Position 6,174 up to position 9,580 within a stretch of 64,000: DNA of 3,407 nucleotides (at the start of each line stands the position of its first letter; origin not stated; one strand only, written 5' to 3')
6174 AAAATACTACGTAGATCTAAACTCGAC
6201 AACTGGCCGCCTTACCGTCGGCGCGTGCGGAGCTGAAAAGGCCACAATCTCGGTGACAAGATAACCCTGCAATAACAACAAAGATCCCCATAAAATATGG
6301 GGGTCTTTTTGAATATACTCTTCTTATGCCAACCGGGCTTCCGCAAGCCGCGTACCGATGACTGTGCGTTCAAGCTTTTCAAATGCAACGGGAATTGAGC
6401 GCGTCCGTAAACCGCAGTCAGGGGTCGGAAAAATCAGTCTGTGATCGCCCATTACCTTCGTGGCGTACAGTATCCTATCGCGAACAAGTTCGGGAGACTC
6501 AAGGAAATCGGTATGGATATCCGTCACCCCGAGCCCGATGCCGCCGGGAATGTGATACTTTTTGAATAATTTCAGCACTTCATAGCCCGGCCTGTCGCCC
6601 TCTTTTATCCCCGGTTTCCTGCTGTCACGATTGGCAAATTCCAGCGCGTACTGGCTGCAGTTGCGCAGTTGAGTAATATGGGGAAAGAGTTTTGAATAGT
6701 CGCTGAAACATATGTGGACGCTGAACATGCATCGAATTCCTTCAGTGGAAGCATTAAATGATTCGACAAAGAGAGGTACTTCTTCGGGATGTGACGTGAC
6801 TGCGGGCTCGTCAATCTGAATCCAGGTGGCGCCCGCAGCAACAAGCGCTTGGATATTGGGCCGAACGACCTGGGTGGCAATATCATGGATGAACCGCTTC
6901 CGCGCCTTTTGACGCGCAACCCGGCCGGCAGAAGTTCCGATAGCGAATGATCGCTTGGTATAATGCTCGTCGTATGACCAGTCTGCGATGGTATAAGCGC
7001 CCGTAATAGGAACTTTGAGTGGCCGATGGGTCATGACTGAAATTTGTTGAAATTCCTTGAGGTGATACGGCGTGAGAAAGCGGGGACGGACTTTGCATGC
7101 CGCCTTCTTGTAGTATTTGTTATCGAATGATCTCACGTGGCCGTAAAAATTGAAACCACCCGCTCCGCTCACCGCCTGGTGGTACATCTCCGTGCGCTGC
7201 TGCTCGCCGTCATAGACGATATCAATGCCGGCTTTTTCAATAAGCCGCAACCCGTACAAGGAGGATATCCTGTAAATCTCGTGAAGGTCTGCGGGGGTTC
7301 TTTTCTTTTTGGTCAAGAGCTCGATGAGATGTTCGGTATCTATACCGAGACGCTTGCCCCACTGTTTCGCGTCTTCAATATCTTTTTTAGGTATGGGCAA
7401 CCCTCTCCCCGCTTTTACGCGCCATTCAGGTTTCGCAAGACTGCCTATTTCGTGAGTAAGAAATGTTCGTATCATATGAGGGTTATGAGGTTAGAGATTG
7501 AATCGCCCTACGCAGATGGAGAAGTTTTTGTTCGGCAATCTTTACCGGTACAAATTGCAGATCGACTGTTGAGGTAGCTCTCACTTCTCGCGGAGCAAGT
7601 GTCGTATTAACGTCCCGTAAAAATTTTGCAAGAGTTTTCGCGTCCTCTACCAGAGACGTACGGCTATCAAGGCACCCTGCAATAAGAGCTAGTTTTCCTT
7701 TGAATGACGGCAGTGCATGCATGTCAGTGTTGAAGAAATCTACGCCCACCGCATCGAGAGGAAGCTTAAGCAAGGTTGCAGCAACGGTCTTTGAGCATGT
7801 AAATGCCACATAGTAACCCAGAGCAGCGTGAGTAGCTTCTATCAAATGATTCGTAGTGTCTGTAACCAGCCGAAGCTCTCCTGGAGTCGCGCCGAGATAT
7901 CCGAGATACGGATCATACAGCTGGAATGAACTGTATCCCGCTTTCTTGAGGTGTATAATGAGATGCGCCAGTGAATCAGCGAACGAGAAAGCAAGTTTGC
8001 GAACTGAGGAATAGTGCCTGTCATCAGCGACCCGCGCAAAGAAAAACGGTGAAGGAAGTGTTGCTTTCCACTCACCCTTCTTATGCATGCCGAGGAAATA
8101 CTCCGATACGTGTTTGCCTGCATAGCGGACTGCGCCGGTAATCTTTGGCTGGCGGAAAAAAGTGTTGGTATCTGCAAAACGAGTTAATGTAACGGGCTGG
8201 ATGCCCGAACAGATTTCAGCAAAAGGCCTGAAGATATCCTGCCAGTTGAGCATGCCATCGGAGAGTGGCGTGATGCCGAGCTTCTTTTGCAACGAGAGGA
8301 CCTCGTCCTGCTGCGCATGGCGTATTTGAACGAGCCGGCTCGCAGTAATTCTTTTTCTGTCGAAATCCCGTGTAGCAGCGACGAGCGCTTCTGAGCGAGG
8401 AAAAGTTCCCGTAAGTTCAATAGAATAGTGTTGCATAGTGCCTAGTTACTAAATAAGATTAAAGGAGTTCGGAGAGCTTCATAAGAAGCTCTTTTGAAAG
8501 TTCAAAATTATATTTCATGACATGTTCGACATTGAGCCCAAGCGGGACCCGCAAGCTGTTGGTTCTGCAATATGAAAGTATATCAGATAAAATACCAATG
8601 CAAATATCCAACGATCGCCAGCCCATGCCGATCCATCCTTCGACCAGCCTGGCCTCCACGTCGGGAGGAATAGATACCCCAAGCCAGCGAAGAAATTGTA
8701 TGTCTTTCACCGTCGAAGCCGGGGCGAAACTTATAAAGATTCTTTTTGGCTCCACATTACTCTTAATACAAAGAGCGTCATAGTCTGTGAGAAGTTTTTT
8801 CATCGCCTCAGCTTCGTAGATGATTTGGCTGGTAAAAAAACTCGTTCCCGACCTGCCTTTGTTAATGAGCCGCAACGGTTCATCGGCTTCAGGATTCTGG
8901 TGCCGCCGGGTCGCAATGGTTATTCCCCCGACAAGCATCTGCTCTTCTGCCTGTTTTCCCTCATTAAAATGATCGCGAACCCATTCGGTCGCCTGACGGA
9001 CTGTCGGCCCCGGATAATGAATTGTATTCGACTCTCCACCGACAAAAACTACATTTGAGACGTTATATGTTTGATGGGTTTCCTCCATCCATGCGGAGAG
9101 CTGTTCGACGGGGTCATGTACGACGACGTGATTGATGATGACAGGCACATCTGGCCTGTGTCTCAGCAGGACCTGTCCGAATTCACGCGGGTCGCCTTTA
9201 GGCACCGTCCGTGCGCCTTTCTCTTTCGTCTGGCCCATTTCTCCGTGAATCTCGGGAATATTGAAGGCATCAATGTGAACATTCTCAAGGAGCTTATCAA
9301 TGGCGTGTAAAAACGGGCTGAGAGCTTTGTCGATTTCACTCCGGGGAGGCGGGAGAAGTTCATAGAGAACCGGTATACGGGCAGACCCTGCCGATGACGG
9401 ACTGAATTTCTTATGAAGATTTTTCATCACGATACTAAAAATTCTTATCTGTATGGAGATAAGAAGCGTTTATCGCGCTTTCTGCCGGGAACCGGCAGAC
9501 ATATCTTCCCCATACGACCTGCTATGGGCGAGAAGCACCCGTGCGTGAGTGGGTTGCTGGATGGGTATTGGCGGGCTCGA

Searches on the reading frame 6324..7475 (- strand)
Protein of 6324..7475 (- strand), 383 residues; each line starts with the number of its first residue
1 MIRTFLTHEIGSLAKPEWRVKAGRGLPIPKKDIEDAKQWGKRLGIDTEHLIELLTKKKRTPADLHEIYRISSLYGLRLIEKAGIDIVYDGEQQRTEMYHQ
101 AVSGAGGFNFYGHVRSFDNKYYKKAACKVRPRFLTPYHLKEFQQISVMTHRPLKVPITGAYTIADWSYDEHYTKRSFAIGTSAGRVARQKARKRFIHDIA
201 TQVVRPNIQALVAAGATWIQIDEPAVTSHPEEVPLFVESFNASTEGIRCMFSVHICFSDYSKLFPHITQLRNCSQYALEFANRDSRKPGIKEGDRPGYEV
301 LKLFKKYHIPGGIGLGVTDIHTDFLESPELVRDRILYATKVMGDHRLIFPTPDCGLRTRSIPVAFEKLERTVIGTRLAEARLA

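Call 5: search_protein_families(library=pfam, proteins=[window:6324-7475:-])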
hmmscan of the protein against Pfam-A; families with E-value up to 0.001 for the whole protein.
window:6324-7475:- (383 aa): 1 family
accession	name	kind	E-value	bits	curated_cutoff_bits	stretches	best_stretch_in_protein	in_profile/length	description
PF01717.24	Meth_synt_2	-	2.1e-26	93.4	21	1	62-372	30-319/324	Cobalamin-independent synthase, Catalytic domain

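Call 9: search_protein_families(library=ncbifam, proteins=[window:6324-7475:-], max_evalue=0.1)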
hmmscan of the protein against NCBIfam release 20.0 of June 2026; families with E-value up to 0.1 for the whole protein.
window:6324-7475:- (383 aa): 8 families
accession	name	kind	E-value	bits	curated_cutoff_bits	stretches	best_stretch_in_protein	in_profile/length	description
NF002272.0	PRK01207.1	equivalog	3.8e-68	230.2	399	1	54-374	22-335/343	methionine synthase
NF003317.0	PRK04326.1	equivalog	4.5e-68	229.9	406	1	50-381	26-325/340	methionine synthase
TIGR01371.1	met_syn_B12ind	equivalog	3.7e-21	75.9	929.95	1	77-375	470-748/754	5-methyltetrahydropteroyltriglutamate--homocysteine S-methyltransferase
NF006589.0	PRK09121.1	equivalog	1.8e-20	73.3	392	1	63-382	35-340/342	methionine synthase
NF002119.0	PRK00957.1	equivalog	1.5e-19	70.3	258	1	75-372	41-298/306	methionine synthase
NF003556.0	PRK05222.1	equivalog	3.1e-17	62.8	541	1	77-377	464-743/750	5-methyltetrahydropteroyltriglutamate--homocysteine S-methyltransferase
NF004712.0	PRK06052.1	subfamily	0.01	15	387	1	324-371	286-333/344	methionine synthase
NF006350.0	PRK08575.1-4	equivalog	0.037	13.5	361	0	52-173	21-148/309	5-methyltetrahydropteroyltriglutamate--homocysteine methyltransferase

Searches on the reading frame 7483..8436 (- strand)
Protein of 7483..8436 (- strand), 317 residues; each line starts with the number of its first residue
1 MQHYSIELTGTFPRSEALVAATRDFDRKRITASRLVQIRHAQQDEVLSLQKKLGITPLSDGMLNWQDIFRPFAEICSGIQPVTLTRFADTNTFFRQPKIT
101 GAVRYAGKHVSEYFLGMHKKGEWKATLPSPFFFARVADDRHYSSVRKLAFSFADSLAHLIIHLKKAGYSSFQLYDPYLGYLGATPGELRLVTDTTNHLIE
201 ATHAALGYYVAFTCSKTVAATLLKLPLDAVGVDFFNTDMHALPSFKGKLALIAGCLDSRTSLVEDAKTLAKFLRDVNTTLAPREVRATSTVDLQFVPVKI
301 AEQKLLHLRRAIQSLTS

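Call 5: search_protein_families(library=pfam, proteins=[window:7483-8436:-])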
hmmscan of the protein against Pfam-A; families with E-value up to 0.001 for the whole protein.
window:7483-8436:- (317 aa): 1 family
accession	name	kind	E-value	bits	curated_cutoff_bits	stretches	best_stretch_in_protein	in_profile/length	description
PF08267.18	Meth_synt_1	-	1.2e-08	35.3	27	1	43-278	64-310/313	Cobalamin-independent synthase, N-terminal domain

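Call 9: search_protein_families(library=ncbifam, proteins=[window:7483-8436:-], max_evalue=0.1)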
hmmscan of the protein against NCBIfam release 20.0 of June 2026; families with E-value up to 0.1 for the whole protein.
window:7483-8436:- (317 aa): 11 families
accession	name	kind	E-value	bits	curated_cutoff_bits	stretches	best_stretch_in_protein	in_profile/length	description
NF003317.0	PRK04326.1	equivalog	1.3e-24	87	406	1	9-314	14-321/340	methionine synthase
NF006349.0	PRK08575.1-2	equivalog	8.1e-20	71.4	322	1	5-311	4-316/323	5-methyltetrahydropteroyltriglutamate--homocysteine methyltransferase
NF005029.0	PRK06438.1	equivalog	5.1e-16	59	428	1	10-104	9-103/293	hypothetical protein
NF003556.0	PRK05222.1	equivalog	1.6e-15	57.1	541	1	79-305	101-328/750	5-methyltetrahydropteroyltriglutamate--homocysteine S-methyltransferase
NF006350.0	PRK08575.1-4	equivalog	5e-12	45.9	361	1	8-308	6-303/309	5-methyltetrahydropteroyltriglutamate--homocysteine methyltransferase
TIGR01371.1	met_syn_B12ind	equivalog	4.5e-11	42.5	929.95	2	79-305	102-335/754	5-methyltetrahydropteroyltriglutamate--homocysteine S-methyltransferase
NF006589.0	PRK09121.1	equivalog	3.7e-10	39.4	392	1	7-176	8-180/342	methionine synthase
NF002119.0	PRK00957.1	equivalog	1.2e-06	27.9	258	1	43-314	38-303/306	methionine synthase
NF006348.0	PRK08575.1-1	equivalog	9.7e-06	25.1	386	1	8-164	7-173/328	5-methyltetrahydropteroyltriglutamate--homocysteine methyltransferase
NF004875.0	PRK06233.1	equivalog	2.1e-05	23.5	576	1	2-141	8-155/373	vitamin B12 independent methionine synthase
NF005085.0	PRK06520.1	subfamily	0.00016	20.9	313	1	3-183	7-199/368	5-methyltetrahydropteroyltriglutamate--homocysteine S-methyltransferase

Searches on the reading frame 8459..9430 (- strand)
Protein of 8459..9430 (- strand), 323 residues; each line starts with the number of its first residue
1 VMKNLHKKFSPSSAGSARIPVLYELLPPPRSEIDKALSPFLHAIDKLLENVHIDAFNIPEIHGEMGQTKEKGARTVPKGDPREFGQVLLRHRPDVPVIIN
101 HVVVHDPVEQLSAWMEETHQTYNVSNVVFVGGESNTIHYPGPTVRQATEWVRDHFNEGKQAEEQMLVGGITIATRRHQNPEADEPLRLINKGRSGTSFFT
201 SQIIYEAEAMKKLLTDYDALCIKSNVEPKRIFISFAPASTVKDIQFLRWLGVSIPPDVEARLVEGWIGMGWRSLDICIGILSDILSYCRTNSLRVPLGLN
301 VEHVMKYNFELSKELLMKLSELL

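Call 5: search_protein_families(library=pfam, proteins=[window:8459-9430:-])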
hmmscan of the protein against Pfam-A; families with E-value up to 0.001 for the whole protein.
window:8459-9430:- (323 aa): 0 families

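Call 8: search_protein_families(library=pfam, proteins=[window:8459-9430:-], max_evalue=10)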
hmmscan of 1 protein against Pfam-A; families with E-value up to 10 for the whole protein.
window:8459-9430:- (323 aa): 3 families
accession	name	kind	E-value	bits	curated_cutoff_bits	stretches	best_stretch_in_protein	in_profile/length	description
PF02219.23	MTHFR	-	0.0015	18.3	24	1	186-262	163-235/287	Methylenetetrahydrofolate reductase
PF05865.16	Cypo_polyhedrin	-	0.12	12.2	25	1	216-261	94-139/248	Cypovirus polyhedrin protein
PF11311.13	DUF3114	-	0.23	11.3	25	1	145-217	96-172/266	Protein of unknown function (DUF3114)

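Call 9: search_protein_families(library=ncbifam, proteins=[window:8459-9430:-], max_evalue=0.1)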
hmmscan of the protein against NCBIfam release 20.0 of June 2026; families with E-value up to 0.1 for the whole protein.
window:8459-9430:- (323 aa): 1 family
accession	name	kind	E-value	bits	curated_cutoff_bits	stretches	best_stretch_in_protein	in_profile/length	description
NF006396.0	PRK08645.1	equivalog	0.0017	16.5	453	1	182-262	477-552/611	bifunctional homocysteine S-methyltransferase/methylenetetrahydrofolate reductase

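Call 12: find_related_loci(query=window:8459-9430:-, collection=genome_contigs, flank=3000)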
Query window:8459-9430:- (323 aa) in genome_contigs; peptide patterns used: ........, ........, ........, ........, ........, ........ (x = any residue, [..] = any of these).
35 stretches matched a pattern, but none encodes a relative of the query by tblastn (E <= 1e-3).

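Call 14: find_homologous_proteins(query=window:8459-9427:-)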
Query window:8459-9427:- (322 aa): 192 proteins with E <= 0.001 among 1759 candidates; the best 120 are listed.
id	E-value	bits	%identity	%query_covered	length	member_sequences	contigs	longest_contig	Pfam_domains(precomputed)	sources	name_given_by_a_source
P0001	4.4e-216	734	100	100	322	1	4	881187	-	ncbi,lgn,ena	-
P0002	5.4e-120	418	58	100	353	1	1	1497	-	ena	-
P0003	1.9e-118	413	57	98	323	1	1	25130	-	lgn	-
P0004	7.1e-118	412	56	100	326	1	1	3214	-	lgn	-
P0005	1.8e-117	410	57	100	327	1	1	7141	-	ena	-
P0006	1.4e-110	388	56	98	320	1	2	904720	-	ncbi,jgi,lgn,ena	ncbi:MAG: hypothetical protein WCV50_04130 [Patescibacteria group bacterium]|jgi:5,10-methylenetetra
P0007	1.8e-109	384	55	98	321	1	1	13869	-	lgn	-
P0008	5.8e-108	379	54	95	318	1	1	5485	-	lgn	-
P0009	5.0e-76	274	46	98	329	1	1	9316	-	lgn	-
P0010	1.8e-73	266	42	94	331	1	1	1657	-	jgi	jgi:5,10-methylenetetrahydrofolate reductase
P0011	5.4e-73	264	43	94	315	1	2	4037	-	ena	-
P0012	1.2e-72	263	43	100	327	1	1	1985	-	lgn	-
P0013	1.5e-72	263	42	94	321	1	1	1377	-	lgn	-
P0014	1.6e-72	263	43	94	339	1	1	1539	-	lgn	-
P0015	2.3e-72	262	41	94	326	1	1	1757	-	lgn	-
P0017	5.6e-71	257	42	94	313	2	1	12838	-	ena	-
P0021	4.4e-69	251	42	100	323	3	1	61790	-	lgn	-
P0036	2.6e-62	229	40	99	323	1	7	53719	-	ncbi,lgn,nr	ncbi:MAG: hypothetical protein HYT83_01955 [Candidatus Levybacteria bacterium]|nr:hypothetical prote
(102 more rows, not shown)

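Call 15: find_encoding_contigs(protein=P0001, flank=1500, max_places=4)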
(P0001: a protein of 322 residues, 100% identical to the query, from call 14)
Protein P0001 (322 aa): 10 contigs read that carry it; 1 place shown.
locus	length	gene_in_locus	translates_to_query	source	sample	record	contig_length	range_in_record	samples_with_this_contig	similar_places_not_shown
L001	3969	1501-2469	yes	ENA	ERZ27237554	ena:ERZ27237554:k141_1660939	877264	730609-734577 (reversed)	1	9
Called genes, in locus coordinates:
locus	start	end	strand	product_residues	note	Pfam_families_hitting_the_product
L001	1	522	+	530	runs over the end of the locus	-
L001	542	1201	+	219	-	-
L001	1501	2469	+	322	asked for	-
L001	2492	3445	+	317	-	PF08267:Meth_synt_1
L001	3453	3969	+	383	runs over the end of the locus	PF01717:Meth_synt_2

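Call 16: find_encoding_contigs(protein=P0006, flank=3000, max_places=3)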
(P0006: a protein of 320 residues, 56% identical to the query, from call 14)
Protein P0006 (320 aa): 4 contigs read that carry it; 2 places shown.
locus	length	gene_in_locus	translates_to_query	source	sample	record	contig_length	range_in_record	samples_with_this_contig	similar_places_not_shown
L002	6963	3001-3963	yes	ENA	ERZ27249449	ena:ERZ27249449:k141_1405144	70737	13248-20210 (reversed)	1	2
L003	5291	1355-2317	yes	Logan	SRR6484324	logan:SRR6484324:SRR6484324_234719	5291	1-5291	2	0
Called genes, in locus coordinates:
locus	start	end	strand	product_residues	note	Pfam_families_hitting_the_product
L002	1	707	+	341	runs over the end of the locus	PF02388:FemAB, PF13480:Acetyltransf_6, PF02388:FemAB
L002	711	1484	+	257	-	PF00483:NTP_transferase, PF12804:NTP_transf_3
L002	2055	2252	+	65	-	-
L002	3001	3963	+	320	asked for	-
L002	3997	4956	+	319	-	PF08267:Meth_synt_1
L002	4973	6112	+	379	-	PF01717:Meth_synt_2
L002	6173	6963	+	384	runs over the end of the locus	PF00438:S-AdoMet_synt_N, PF02772:S-AdoMet_synt_M, PF02773:S-AdoMet_synt_C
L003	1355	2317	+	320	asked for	-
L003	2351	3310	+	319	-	PF08267:Meth_synt_1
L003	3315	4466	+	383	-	PF01717:Meth_synt_2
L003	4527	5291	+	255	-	?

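Call 17: find_encoding_contigs(protein=P0003, flank=3000, max_places=3)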
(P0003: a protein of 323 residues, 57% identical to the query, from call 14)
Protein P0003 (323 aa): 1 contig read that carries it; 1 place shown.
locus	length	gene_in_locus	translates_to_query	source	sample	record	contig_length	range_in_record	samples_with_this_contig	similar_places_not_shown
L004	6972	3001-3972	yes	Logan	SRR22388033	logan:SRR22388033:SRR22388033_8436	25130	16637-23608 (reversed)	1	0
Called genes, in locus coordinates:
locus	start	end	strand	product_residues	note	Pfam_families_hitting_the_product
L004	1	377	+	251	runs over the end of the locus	PF01497:Peripla_BP_2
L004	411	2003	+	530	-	-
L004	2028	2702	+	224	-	-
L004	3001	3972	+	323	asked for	-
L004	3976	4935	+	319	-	PF08267:Meth_synt_1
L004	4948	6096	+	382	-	PF01717:Meth_synt_2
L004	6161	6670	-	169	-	PF07963:N_methyl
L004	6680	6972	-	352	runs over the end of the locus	PF11104:PilM_2, PF06723:MreB_Mbl (faint), PF14450:FtsA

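Call 21: find_encoding_contigs(protein=P0005, flank=1500, max_places=3)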
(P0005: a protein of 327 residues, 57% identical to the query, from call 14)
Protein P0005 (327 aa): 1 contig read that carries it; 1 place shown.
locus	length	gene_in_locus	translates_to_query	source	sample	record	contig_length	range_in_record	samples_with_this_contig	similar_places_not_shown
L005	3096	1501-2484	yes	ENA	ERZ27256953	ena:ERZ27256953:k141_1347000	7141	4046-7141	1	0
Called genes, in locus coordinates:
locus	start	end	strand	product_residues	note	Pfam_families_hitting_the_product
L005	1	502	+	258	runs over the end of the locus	PF00483:NTP_transferase, PF01128:IspD (weak), PF12804:NTP_transf_3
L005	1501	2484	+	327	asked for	-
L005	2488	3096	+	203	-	?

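Call 22: find_encoding_contigs(protein=P0007, flank=1500, max_places=3)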
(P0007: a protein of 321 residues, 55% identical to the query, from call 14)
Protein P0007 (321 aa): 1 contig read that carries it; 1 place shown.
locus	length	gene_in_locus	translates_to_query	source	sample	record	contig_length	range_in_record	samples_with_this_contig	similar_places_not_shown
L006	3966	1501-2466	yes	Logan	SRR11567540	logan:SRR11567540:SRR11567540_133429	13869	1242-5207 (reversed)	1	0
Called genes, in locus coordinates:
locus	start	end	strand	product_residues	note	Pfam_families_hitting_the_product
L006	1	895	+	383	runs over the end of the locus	-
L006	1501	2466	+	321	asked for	-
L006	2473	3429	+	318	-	-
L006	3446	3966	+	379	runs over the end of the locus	PF01717:Meth_synt_2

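Call 23: find_encoding_contigs(protein=P0008, flank=1500, max_places=3)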
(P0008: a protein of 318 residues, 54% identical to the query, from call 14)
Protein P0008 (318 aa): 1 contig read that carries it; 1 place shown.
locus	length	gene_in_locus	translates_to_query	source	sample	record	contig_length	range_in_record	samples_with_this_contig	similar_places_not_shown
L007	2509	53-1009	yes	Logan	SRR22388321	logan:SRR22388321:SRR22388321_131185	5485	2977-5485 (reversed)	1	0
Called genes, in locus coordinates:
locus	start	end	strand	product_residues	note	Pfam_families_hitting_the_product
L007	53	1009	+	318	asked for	-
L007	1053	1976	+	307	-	PF08267:Meth_synt_1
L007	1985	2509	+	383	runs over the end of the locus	PF01717:Meth_synt_2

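Call 24: find_encoding_contigs(protein=P0004, flank=1500, max_places=3)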
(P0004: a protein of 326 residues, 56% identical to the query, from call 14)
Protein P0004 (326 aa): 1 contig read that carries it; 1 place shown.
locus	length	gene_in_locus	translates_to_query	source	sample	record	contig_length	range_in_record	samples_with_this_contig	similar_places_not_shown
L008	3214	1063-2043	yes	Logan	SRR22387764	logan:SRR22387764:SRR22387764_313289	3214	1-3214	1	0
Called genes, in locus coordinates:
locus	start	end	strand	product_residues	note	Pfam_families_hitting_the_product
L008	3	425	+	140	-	?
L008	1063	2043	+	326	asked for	-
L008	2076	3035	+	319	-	PF08267:Meth_synt_1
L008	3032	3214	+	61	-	?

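Call 25: find_encoding_contigs(protein=P0009, flank=1500, max_places=3)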
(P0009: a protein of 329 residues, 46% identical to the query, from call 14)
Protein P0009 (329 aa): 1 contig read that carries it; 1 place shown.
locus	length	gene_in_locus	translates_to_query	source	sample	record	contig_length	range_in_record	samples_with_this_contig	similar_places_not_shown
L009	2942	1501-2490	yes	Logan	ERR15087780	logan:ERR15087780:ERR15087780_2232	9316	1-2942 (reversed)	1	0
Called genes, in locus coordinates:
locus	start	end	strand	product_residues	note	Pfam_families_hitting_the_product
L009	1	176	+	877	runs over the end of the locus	PF13620:CarboxypepD_reg (faint), PF23619:Ig_VWA7 (faint), PF17210:SdrD_B (weak), PF00801:PKD, PF18911:PKD_4, PF22352:K319L-like_PKD (weak)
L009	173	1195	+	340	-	PF04321:RmlD_sub_bind, PF01073:3Beta_HSD, PF01370:Epimerase, PF02719:Polysacc_synt_2, PF07993:NAD_binding_4 (faint), PF13460:NAD_binding_10, PF16363:GDP_Man_Dehyd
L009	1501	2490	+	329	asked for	-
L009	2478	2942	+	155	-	?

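Call 33: find_encoding_contigs(protein=P0002, flank=1500, max_places=3)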
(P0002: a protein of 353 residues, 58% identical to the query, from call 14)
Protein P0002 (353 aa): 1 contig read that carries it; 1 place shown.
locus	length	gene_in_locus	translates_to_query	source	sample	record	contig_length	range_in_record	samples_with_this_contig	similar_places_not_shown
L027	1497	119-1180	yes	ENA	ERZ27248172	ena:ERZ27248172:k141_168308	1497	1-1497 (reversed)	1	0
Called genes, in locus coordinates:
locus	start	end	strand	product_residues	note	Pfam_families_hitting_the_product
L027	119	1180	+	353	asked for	-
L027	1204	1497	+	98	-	?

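Call 41: search_solved_structures(query=window:8459-9427:-, max_evalue=1)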
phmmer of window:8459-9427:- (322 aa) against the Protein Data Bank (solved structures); distinct sequences matched with E-value up to 1: 3.
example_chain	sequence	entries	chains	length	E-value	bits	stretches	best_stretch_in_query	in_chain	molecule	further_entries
3ijd_A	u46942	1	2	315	1e-18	70.9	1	152-312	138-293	uncharacterized protein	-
1jqd_A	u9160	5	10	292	0.31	13.4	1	56-140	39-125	Histamine N-Methyltransferase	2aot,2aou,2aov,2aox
5b6a_A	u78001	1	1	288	0.95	11.8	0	228-285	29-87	Pyridoxal kinase PdxY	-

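Call 59: find_encoding_contigs(protein=P0021, flank=1200, max_places=3)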
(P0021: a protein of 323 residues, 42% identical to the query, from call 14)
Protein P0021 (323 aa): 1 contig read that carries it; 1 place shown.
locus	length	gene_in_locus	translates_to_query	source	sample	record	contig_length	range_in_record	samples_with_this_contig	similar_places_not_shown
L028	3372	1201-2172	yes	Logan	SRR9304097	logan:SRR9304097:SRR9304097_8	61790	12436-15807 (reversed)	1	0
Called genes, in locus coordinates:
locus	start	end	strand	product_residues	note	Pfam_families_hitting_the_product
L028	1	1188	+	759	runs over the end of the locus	PF08267:Meth_synt_1, PF01717:Meth_synt_2, PF08267:Meth_synt_1 (weak)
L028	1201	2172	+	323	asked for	-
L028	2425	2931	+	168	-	-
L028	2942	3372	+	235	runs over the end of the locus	-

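Call 60: find_encoding_contigs(protein=P0017, flank=1200, max_places=3)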
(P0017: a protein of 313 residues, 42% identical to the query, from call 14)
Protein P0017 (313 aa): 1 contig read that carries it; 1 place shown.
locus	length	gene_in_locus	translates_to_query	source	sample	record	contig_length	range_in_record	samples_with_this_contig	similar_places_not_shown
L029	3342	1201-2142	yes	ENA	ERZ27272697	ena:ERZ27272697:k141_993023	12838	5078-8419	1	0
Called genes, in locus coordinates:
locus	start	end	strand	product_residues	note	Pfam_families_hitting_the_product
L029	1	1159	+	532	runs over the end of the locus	PF08267:Meth_synt_1, PF01717:Meth_synt_2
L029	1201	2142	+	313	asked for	-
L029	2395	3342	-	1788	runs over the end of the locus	?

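Call 61: find_encoding_contigs(protein=P0036, flank=1200, max_places=4)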
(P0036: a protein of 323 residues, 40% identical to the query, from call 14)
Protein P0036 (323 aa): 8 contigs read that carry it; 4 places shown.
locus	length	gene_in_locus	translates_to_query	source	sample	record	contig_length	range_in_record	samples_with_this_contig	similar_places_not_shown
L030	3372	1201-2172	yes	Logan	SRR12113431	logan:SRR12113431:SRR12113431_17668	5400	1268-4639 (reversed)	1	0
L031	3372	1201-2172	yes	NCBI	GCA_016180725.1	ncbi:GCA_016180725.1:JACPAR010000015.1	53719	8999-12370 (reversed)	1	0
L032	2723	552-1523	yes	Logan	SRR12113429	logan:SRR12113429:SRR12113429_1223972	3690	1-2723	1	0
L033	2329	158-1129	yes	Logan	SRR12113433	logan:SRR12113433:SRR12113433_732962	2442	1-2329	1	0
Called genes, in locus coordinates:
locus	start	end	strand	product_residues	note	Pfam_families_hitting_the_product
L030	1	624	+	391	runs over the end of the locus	PF01053:Cys_Met_Meta_PP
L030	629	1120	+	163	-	-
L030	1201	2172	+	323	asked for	-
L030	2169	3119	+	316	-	PF08267:Meth_synt_1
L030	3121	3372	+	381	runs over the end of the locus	PF01717:Meth_synt_2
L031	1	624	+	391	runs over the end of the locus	PF01053:Cys_Met_Meta_PP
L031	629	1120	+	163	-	-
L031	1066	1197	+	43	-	PF02574:S-methyl_trans (weak)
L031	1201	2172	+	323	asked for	-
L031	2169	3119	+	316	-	PF08267:Meth_synt_1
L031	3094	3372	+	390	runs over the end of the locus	PF01717:Meth_synt_2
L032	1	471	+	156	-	?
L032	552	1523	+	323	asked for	-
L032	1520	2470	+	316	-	PF08267:Meth_synt_1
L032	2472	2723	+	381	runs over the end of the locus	PF01717:Meth_synt_2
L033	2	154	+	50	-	?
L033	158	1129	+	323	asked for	-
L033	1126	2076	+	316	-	PF08267:Meth_synt_1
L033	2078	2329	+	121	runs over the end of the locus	?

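Call 68: list_cluster_members(proteins=[P0001, P0003, P0007])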
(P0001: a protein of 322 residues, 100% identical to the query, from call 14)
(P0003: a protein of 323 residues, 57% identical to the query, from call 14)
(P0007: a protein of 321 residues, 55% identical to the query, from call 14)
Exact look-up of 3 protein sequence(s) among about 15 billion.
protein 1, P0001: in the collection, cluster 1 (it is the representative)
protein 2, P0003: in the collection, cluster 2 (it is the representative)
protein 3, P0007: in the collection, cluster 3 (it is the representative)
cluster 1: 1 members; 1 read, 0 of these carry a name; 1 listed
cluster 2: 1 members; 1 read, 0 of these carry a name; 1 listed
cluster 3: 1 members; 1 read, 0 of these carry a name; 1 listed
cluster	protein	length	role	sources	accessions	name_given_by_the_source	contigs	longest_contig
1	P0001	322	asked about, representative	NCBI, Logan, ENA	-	-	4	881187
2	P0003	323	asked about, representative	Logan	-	-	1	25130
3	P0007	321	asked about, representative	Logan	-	-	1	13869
